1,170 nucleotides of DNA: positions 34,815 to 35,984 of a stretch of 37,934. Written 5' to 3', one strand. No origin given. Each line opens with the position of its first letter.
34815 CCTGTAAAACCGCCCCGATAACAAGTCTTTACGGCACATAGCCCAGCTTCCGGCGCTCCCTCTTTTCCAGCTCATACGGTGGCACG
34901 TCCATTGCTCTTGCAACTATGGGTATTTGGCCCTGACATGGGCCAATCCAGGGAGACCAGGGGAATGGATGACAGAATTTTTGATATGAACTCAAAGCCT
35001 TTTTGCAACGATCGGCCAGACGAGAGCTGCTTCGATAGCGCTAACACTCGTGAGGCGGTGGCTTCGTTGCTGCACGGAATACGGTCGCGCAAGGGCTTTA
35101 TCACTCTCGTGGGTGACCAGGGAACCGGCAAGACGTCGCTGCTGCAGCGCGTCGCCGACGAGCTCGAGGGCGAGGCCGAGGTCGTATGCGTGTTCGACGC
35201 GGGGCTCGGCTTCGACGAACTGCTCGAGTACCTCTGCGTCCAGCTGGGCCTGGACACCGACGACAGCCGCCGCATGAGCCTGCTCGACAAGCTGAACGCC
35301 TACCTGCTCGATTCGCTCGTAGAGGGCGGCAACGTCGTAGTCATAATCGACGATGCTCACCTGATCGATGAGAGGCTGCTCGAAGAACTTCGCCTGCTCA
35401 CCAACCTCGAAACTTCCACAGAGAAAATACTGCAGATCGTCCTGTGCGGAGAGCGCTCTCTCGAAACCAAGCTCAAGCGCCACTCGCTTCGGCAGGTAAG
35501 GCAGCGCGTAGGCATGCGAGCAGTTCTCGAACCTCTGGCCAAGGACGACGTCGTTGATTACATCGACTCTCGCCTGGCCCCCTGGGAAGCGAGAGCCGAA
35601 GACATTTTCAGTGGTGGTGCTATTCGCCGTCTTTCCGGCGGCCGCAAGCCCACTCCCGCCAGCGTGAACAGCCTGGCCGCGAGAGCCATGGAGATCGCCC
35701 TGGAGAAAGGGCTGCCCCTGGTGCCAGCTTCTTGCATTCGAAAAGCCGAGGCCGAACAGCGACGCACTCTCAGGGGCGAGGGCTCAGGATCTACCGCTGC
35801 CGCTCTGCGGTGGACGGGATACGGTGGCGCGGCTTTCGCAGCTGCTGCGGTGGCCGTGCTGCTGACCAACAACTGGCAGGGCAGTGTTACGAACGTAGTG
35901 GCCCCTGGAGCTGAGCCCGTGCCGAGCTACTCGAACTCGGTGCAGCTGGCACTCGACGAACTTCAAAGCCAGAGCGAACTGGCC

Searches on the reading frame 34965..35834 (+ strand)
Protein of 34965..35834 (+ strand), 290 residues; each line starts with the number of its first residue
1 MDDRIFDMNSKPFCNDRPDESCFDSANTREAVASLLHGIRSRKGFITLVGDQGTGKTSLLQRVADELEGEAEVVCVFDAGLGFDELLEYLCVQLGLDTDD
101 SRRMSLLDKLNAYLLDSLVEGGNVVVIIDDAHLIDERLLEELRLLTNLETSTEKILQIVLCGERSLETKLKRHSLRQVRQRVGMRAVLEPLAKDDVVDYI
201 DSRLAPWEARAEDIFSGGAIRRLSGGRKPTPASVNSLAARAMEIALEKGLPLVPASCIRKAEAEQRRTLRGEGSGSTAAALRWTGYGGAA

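Call 15: find_related_loci(query=window:34965-35834:+, collection=genome_contigs, flank=4000)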
Query window:34965-35834:+ (290 aa) in genome_contigs; peptide patterns used: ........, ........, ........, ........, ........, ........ (x = any residue, [..] = any of these).
599 stretches matched a pattern (row limit reached: there are more); 9 encode a relative of the query (tblastn E <= 1e-3); 9 distinct loci.
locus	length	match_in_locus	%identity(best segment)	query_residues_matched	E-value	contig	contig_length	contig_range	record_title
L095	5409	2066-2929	95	1-288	4e-175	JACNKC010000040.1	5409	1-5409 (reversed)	MAG: Proteobacteria bacterium isolate NIOZ-UU50 NIOZ-UU_NODE_19515_length_5409_cov_11.3502, whole genome shotgun sequenc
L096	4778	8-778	49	5-261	1e-78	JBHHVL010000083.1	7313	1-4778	MAG: Candidatus Binatia bacterium isolate S.4.sp2_bin.36 NODE_4797_length_7313_cov_6.725544, whole genome shotgun sequen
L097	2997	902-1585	25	1-221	9e-16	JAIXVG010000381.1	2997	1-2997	MAG: Planctomyces sp. isolate D1_MAG_00055 pond_D1_MAG_00055_000000000124, whole genome shotgun sequence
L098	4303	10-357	36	53-170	1e-7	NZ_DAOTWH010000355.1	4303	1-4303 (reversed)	MAG: Chloroflexus sp. isolate H12_130 k73_627002, whole genome shotgun sequence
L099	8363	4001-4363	34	48-170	3e-7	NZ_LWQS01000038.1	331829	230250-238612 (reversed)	Chloroflexus islandicus strain isl-2 NODE_1_length_331829_cov_30.0518_ID_6002, whole genome shotgun sequence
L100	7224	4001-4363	34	48-170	1e-7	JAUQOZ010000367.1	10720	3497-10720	MAG: Chloroflexota bacterium isolate DRC.bins.10.201705 NODE_5725_length_10720_cov_4.93373, whole genome shotgun sequenc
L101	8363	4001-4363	33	48-170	1e-6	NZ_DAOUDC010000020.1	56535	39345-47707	MAG: Chloroflexus sp. isolate H89_891 84469, whole genome shotgun sequence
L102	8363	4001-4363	33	48-170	1e-6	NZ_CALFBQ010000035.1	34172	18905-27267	MAG: uncultured Chloroflexus sp. isolate L1_Bin_METABAT__258_1 c_000000120539, whole genome shotgun sequence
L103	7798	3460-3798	33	48-162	1e-5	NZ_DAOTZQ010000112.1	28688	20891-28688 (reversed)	MAG: Chloroflexus sp. isolate H59_547 k97_575757, whole genome shotgun sequence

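Call 21: find_related_loci(query=A2, collection=metagenome_contigs, flank=3000)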
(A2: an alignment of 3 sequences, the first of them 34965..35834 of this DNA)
Query A2 (290 aa) in metagenome_contigs; peptide patterns used: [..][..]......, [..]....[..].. (x = any residue, [..] = any of these).
353 stretches matched a pattern; 8 encode a relative of the query (tblastn E <= 1e-3); 8 distinct loci.
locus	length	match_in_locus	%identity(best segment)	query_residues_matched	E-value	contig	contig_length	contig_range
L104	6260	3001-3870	99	1-290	0e+0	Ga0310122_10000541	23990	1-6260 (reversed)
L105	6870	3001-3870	96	1-290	0e+0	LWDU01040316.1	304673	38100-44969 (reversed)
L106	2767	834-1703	96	1-290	0e+0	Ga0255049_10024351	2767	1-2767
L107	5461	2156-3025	96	1-290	0e+0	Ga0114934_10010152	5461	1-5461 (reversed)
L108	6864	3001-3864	95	1-288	1e-172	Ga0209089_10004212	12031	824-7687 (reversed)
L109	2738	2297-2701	93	1-135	9e-81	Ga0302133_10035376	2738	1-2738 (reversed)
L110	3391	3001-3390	97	1-130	3e-79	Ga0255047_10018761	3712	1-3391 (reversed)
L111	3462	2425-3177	32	1-245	4e-30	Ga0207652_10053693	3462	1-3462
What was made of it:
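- Tried and rejected: (3) A metagenome scan with the ATPase alignment returned almost only 93-99% relatives (call 21).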

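Call 35: find_homologous_proteins(query=window:34965-35834:+, max_evalue=1e-10)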
Query window:34965-35834:+ (290 aa): 2606 proteins with E <= 1e-10 among 8000 candidates; the best 120 are listed.
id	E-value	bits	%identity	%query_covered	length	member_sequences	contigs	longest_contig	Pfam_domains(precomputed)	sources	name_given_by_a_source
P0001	7.4e-176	601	96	100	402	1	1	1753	PF13401.13,PF13191.13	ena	-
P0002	8.3e-69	250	48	90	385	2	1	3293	PF13604.13,PF13401.13,PF25199.2,PF13191.13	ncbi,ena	-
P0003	1.4e-68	249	47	90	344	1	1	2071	PF13604.13,PF13245.13,PF13401.13,PF01637.25,PF25199.2,PF13191.13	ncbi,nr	ncbi:MAG TPA: AAA family ATPase, partial [Burkholderiales bacterium]|nr:AAA family ATPase [Burkholde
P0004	1.6e-67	246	47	96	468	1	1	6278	PF13604.13,PF13401.13,PF01637.25,PF25199.2,PF13191.13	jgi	-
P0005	6.3e-65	237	49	86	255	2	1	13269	PF13173.13,PF13604.13,PF13401.13,PF20703.4,PF25199.2,PF00931.29,PF13191.13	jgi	-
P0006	1.5e-48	184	43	82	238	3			PF13245.13,PF13401.13,PF25199.2,PF13191.13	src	-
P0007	6.4e-47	178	41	91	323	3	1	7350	PF13401.13,PF25199.2,PF13481.13,PF13191.13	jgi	jgi:general secretion pathway protein A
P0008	1.6e-46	177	41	91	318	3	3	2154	PF10412.16,PF05970.21,PF25201.1,PF00437.27,PF13604.13,PF12775.14,PF13245.13,PF13401.13,PF07728.21,PF25199.2,PF13191.13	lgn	-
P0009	1.9e-45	174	45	66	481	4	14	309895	PF05489.19,PF01476.27,PF13401.13,PF25199.2,PF13191.13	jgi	jgi:general secretion pathway protein A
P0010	2.1e-45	173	42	82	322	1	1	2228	PF13401.13,PF07728.21,PF25199.2,PF13191.13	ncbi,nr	ncbi:MAG TPA: AAA family ATPase, partial [Candidatus Binatia bacterium]|nr:AAA family ATPase [Candid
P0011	5.0e-45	172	39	91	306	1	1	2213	PF00437.27,PF13401.13,PF25199.2,PF13191.13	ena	-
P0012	9.0e-45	171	42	84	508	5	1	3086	PF13401.13,PF25199.2,PF13191.13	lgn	-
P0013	1.8e-44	170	38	89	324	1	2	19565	PF05970.21,PF00437.27,PF13604.13,PF05729.19,PF13401.13,PF01637.25,PF25199.2,PF13191.13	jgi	jgi:general secretion pathway protein A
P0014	3.1e-44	170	38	91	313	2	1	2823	PF12775.14,PF13401.13,PF25199.2,PF13191.13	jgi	jgi:general secretion pathway protein A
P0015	4.6e-44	169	43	78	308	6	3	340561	PF00437.27,PF13604.13,PF13245.13,PF13401.13,PF00448.29,PF07728.21,PF13191.13,PF05970.21,PF25201.1,PF12775.14,PF09848.16,PF25199.2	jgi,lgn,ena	-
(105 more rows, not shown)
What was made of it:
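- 34965..37934 (+): Gene 2, cut by the window end. It encodes an ExeA/GspA-like AAA_22 ATPase (aa 1-~260), a TM helix and a very long array of DUF4215 cysteine-rich repeats. Homologues are named 'general secretion pathway protein A / ExeA' (call 35).
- On ExeA/GspA-like ATPase (gene 2): 2606 homologues have E<=1e-10, many of them named GspA/ExeA (call 35).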

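Call 36: find_encoding_contigs(protein=P0004, flank=3000, max_places=3)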
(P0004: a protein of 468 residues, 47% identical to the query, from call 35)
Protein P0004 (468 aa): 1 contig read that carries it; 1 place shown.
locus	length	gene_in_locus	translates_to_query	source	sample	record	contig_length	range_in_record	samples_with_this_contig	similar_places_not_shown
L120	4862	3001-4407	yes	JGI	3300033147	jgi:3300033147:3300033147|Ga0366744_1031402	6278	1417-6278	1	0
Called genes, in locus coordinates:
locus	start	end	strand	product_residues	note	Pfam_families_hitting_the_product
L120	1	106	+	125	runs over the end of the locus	-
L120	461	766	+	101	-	-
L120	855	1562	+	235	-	-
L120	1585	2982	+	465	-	PF00072:Response_reg, PF00158:Sigma54_activat, PF14532:Sigma54_activ_2, PF07724:AAA_2 (faint), PF07728:AAA_5 (weak), PF25601:AAA_lid_14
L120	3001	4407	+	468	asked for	PF01637:ATPase_2 (weak), PF13191:AAA_16, PF13604:AAA_30 (weak), PF25199:nSTAND_NTPase5 (faint), PF13401:AAA_22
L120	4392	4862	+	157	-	?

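Call 37: find_encoding_contigs(protein=P0005, flank=3000, max_places=3)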
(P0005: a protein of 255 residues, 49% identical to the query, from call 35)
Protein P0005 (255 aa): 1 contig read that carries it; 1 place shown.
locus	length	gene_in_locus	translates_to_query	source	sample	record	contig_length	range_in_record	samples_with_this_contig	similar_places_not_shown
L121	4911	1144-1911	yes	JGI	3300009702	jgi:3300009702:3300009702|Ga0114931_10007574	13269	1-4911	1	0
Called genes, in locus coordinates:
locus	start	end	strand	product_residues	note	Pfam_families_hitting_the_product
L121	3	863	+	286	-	?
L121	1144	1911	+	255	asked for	PF13604:AAA_30, PF20703:nSTAND1 (weak), PF25199:nSTAND_NTPase5 (faint), PF00931:NB-ARC (weak), PF13191:AAA_16, PF13401:AAA_22, PF13173:AAA_14 (faint)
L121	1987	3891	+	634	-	-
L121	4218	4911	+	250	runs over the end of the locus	PF02563:Poly_export, PF10531:SLBB (weak), PF22461:SLBB_2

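Call 38: find_encoding_contigs(protein=P0002, flank=3000, max_places=3)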
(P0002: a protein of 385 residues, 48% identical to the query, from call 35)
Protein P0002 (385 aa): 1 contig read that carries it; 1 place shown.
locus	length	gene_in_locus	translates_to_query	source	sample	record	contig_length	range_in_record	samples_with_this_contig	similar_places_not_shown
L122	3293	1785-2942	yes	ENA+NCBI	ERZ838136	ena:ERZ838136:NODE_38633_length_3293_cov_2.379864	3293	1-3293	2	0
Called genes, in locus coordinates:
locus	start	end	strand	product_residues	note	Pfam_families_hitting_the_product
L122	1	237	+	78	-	?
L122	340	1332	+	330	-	PF00294:PfkB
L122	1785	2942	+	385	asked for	PF13191:AAA_16, PF13604:AAA_30, PF25199:nSTAND_NTPase5 (faint), PF13401:AAA_22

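Call 40: search_protein_families(library=ncbifam, proteins=[window:34965-35834:+, L120:1585-2982:+, L120:461-766:+, L120:855-1562:+, L121:1987-3891:+, L121:3-863:+, L120:3001-4407:+], max_evalue=0.001)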
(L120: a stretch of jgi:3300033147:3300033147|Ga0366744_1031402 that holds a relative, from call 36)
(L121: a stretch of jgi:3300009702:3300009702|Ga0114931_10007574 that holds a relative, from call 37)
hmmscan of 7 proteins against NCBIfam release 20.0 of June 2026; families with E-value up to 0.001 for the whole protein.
window:34965-35834:+ (290 aa): 3 families
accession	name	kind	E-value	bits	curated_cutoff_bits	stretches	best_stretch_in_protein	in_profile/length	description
TIGR03015.1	pepcterm_ATPase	hypoth_equivalog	4.6e-45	154.1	324.5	1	3-244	3-245/269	XrtA/PEP-CTERM system-associated ATPase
TIGR03420.1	DnaA_homol_Hda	equivalog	0.00015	21.4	194.8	0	25-79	19-74/226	DnaA regulatory inactivator Hda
NF008428.0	PRK11264.1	equivalog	0.00027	20.2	406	0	116-184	23-89/250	L-cystine ABC transporter ATP-binding protein TcyN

L120:1585-2982:+ (465 aa): 119 families (the best 25 are shown)
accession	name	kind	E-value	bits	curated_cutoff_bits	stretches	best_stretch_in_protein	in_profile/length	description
NF008469.0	PRK11361.1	equivalog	7.1e-129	430.5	714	1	3-448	5-452/461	acetoacetate metabolism transcriptional regulator AtoC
TIGR01818.1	ntrC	equivalog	5.6e-117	391.4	558.6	1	5-442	1-435/463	nitrogen regulation protein NR(I)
TIGR02915.1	PEP_resp_reg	equivalog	8.3e-113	377.5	502.6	1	5-452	1-444/445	PEP-CTERM-box response regulator transcription factor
NF051870.1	NAssimRespRegNtrX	equivalog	2e-103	346.7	600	1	4-449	3-449/452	nitrogen assimilation response regulator NtrX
NF011695.0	PRK15115.1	equivalog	8.8e-102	341.1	763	1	4-459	8-445/445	two-component system response regulator GlrR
TIGR01817.1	nifA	equivalog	1.1e-98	331.3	528.85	1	113-376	170-431/534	nif-specific transcriptional activator NifA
NF041946.1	LuxO_transreg_Vib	equivalog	2e-97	326.9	800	1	27-376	21-368/463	quorum-sensing sigma-54 dependent transcriptional regulator LuxO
NF041552.1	TF_PrdR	equivalog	1.2e-96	324.3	795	1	125-449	249-575/577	sigma-54 dependent transcriptional regulator PrdR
NF007689.0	PRK10365.1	equivalog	2e-94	316.9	760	1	4-385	7-383/441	sigma-54-dependent response regulator transcription factor ZraR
NF003451.0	PRK05022.1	equivalog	1.7e-91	307.5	476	1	136-449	185-507/512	nitric oxide reductase transcriptional regulator NorR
NF049963.1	RespRegFlgRCampy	domain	4.4e-90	302.6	750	1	5-375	3-368/429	fla regulon two-component system response regulator FlgR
NF008176.1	PRK10923.1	equivalog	6.7e-89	298.6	620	1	4-376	5-373/469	nitrogen regulation protein NR(I)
NF011958.0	PRK15429.1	equivalog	5.9e-87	292.9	830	1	120-380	357-618/692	formate hydrogenlyase transcriptional activator FlhA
NF050807.1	TransRegFlbDCaul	equivalog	4.7e-86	289.4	750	1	46-380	45-357/454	sigma-54-dependent transcriptional regulator FlbD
NF038308.1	RNA_repair_RtcR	equivalog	2.9e-85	287.1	650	1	4-381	30-429/530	RNA repair transcriptional activator RtcR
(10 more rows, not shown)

L120:461-766:+ (101 aa): 0 families

L120:855-1562:+ (235 aa): 0 families

L121:1987-3891:+ (634 aa): 1 family
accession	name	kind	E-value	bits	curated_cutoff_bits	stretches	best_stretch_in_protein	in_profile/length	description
NF040676.1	wall_bind_EntB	exception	1.2e-06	27.3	780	1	350-443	285-380/490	cell wall-binding protein EntB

L121:3-863:+ (286 aa): 26 families (the best 25 are shown)
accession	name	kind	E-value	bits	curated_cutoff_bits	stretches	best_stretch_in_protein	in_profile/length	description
NF041552.1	TF_PrdR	equivalog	7.4e-88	295.3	795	1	1-277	300-576/577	sigma-54 dependent transcriptional regulator PrdR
TIGR01817.1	nifA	equivalog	5.4e-86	289.5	528.85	1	1-208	229-436/534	nif-specific transcriptional activator NifA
NF008469.0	PRK11361.1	equivalog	2.4e-85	287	714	1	1-280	176-457/461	acetoacetate metabolism transcriptional regulator AtoC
TIGR02915.1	PEP_resp_reg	equivalog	2.9e-82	276.9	502.6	1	1-280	172-445/445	PEP-CTERM-box response regulator transcription factor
NF011958.0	PRK15429.1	equivalog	1.4e-81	275.1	830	1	1-282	412-689/692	formate hydrogenlyase transcriptional activator FlhA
NF003451.0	PRK05022.1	equivalog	1.9e-81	274.3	476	1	1-280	223-511/512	nitric oxide reductase transcriptional regulator NorR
TIGR01818.1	ntrC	equivalog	1.6e-75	254.7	558.6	1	1-252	167-422/463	nitrogen regulation protein NR(I)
NF038308.1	RNA_repair_RtcR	equivalog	1.2e-74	252.1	650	1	1-209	214-430/530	RNA repair transcriptional activator RtcR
NF011695.0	PRK15115.1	equivalog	3.4e-74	250.2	763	1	1-285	168-444/445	two-component system response regulator GlrR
NF050807.1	TransRegFlbDCaul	equivalog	9.9e-74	248.8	750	1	1-215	151-367/454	sigma-54-dependent transcriptional regulator FlbD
TIGR02329.1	propionate_PrpR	equivalog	2.1e-73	247.7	499.2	1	1-276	245-526/526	propionate catabolism operon regulatory protein PrpR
NF041906.1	V4R_TF_MobR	exception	1.3e-69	235.1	999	1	1-275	265-542/544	phenol degradation transcriptional regulator MobR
NF007689.0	PRK10365.1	equivalog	1.6e-69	234.8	760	1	1-273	172-438/441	sigma-54-dependent response regulator transcription factor ZraR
NF011953.0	PRK15424.1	equivalog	6.3e-69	233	703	1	1-277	252-534/538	propionate catabolism operon regulatory protein PrpR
TIGR02974.1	phageshock_pspF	equivalog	7.1e-69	232.6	443.55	1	1-202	32-234/336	phage shock protein operon transcriptional activator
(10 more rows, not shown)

L120:3001-4407:+ (468 aa): 4 families
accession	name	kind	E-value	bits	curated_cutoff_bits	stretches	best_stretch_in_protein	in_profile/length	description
TIGR03015.1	pepcterm_ATPase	hypoth_equivalog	1.9e-80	270.2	324.5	1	1-267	1-268/269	XrtA/PEP-CTERM system-associated ATPase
NF000355.4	ribo_prot_ABC_F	equivalog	3.8e-05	22.8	380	1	46-161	31-134/499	ribosomal protection-like ABC-F family protein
TIGR03420.1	DnaA_homol_Hda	equivalog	4.2e-05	23.2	194.8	0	16-74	9-69/226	DnaA regulatory inactivator Hda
TIGR02928.1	TIGR02928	subfamily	0.00012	21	181.3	1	28-172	27-184/366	orc1/cdc6 family replication initiation protein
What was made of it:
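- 34965..37934 (+): TIGR03015 scores 154 bits, below the 324.5 cutoff (call 40).
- On PrsR / PEP-CTERM sigma-54 regulon: 377 bits vs 502.6 for the L120 activator (call 40).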

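Call 42: find_encoding_contigs(protein=P0009, flank=4000, max_places=3)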
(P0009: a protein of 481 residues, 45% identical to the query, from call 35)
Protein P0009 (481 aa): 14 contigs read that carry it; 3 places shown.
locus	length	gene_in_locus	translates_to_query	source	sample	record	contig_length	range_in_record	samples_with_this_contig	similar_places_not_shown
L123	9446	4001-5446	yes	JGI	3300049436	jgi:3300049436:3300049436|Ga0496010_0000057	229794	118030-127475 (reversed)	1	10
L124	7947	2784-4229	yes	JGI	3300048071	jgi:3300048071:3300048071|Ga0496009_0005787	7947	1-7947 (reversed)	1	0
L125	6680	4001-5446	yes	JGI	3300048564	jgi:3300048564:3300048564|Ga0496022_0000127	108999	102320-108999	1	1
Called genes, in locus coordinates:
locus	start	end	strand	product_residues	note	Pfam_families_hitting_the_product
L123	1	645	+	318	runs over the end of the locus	PF01522:Polysacc_deac_1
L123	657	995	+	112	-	-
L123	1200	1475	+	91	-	-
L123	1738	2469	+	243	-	-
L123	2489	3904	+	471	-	PF00072:Response_reg, PF00158:Sigma54_activat, PF14532:Sigma54_activ_2, PF07724:AAA_2 (weak), PF00004:AAA (weak), PF07728:AAA_5, PF25601:AAA_lid_14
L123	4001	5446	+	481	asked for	PF13191:AAA_16, PF25199:nSTAND_NTPase5 (faint), PF13401:AAA_22, PF01476:LysM (weak), PF05489:Phage_tail_X (weak)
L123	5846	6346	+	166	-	PF02357:NusG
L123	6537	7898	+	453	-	-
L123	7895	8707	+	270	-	-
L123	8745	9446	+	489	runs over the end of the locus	PF04932:Wzy_C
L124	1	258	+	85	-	?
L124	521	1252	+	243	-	-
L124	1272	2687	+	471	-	PF00072:Response_reg, PF00158:Sigma54_activat, PF14532:Sigma54_activ_2, PF07724:AAA_2 (weak), PF00004:AAA (weak), PF07728:AAA_5, PF25601:AAA_lid_14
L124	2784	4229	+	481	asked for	PF13191:AAA_16, PF25199:nSTAND_NTPase5 (faint), PF13401:AAA_22, PF01476:LysM (weak), PF05489:Phage_tail_X (weak)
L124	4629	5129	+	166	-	PF02357:NusG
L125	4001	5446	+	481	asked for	PF13191:AAA_16, PF25199:nSTAND_NTPase5 (faint), PF13401:AAA_22, PF01476:LysM (weak), PF05489:Phage_tail_X (weak)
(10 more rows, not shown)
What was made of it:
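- On Sigma-54 dependent promoter: EBP genes sit next to the orthologues (calls 36, 37, 42).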

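Call 43: find_encoding_contigs(protein=P0007, flank=4000, max_places=3)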
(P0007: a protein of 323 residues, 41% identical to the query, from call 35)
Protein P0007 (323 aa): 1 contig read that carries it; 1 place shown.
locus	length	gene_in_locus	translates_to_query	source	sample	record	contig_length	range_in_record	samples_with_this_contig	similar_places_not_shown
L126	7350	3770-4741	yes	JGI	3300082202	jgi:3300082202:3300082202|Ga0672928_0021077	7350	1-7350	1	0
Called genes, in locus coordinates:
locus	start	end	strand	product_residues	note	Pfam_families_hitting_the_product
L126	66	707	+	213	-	PF02563:Poly_export, PF10531:SLBB, PF22461:SLBB_2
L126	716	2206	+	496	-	-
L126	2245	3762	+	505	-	PF02706:Wzz (weak)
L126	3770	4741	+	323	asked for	PF13481:AAA_25 (faint), PF13191:AAA_16, PF25199:nSTAND_NTPase5 (faint), PF13401:AAA_22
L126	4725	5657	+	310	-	-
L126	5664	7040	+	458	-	PF13727:CoA_binding_3 (weak), PF02397:Bac_transf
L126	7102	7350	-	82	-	?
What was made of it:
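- Tried and rejected: The distant orthologues had to come from the protein search plus contig look-ups (calls 35-38, 42, 43).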

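Call 50: find_related_loci(query=A3, collection=genome_contigs, flank=5000)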
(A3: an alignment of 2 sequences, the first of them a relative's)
Query A3 (101 aa) in genome_contigs; peptide patterns used: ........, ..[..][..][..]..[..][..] (x = any residue, [..] = any of these).
116 stretches matched a pattern; 17 encode a relative of the query (tblastn E <= 1e-3); 17 distinct loci.
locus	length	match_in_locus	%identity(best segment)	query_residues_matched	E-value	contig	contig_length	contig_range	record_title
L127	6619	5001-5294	58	1-98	6e-35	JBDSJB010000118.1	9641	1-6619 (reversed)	MAG: Candidatus Binatia bacterium isolate cluster1_bin.312 k127_2832594, whole genome shotgun sequence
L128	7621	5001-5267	63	1-89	5e-34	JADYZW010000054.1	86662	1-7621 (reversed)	MAG: Deltaproteobacteria bacterium isolate SJ588 c_000001461360, whole genome shotgun sequence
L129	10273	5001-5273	62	1-91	2e-33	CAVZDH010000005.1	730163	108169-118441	MAG: uncultured delta proteobacterium isolate MFD00822.bin.1.245 genome assembly, contig: contig_37968, whole genome sho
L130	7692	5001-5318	55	1-100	1e-33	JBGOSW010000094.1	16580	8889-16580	MAG: Candidatus Binatia bacterium isolate OBJ_0618_7090110_177 k141_9456333_length_16580_cov_66.0548, whole genome shotg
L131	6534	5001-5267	63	1-89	2e-33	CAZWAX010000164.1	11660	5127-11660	MAG TPA_asm: uncultured Polyangiaceae bacterium isolate SRP302447_co1_427 genome assembly, contig: NODE_14774_length_116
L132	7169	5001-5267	63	1-89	2e-33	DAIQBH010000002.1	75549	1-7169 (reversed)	MAG TPA_asm: Thermodesulfobacteriota bacterium isolate CTOTU27636 NODE_53_length_75549_cov_6.690280, whole genome shotgu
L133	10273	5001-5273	60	1-91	5e-33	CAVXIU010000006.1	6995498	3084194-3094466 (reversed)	MAG: uncultured delta proteobacterium isolate MFD09212.bin.2.188 genome assembly, contig: contig_1259, whole genome shot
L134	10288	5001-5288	58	1-96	5e-33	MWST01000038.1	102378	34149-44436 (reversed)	MAG: Polyangiaceae bacterium UTPRO1 contig_5690, whole genome shotgun sequence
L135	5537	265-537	60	1-91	2e-32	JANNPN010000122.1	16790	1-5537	MAG: Polyangiaceae bacterium isolate SOY_34_concoct_69 SOY_34_k141_2850573, whole genome shotgun sequence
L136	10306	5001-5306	58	1-101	2e-32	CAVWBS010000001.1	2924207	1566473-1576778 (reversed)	MAG: uncultured delta proteobacterium isolate MFD05442.bin.2.52 genome assembly, contig: contig_16185, whole genome shot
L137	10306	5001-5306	56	1-100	8e-33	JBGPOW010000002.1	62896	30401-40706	MAG: Candidatus Binatia bacterium isolate OBJ2_061818_050_29 k141_1166304_length_62896_cov_25.1167, whole genome shotgun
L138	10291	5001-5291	56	1-98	6e-32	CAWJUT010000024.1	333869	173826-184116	MAG: uncultured delta proteobacterium isolate MFD00962.bin.2.109 genome assembly, contig: contig_72627, whole genome sho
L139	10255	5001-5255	61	1-85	5e-32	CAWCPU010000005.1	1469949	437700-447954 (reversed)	MAG: uncultured delta proteobacterium isolate MFD04944.bin.3.280 genome assembly, contig: contig_42145, whole genome sho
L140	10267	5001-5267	61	1-89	6e-32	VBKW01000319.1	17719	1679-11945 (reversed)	MAG: Deltaproteobacteria bacterium isolate DP_19 14_0903_13_30cm_scaffold_5273188, whole genome shotgun sequence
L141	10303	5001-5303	53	1-97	9e-32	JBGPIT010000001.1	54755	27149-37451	MAG: Candidatus Binatia bacterium isolate OBJ_0618_7090110_327 k141_1401499_length_54755_cov_18.8824, whole genome shotg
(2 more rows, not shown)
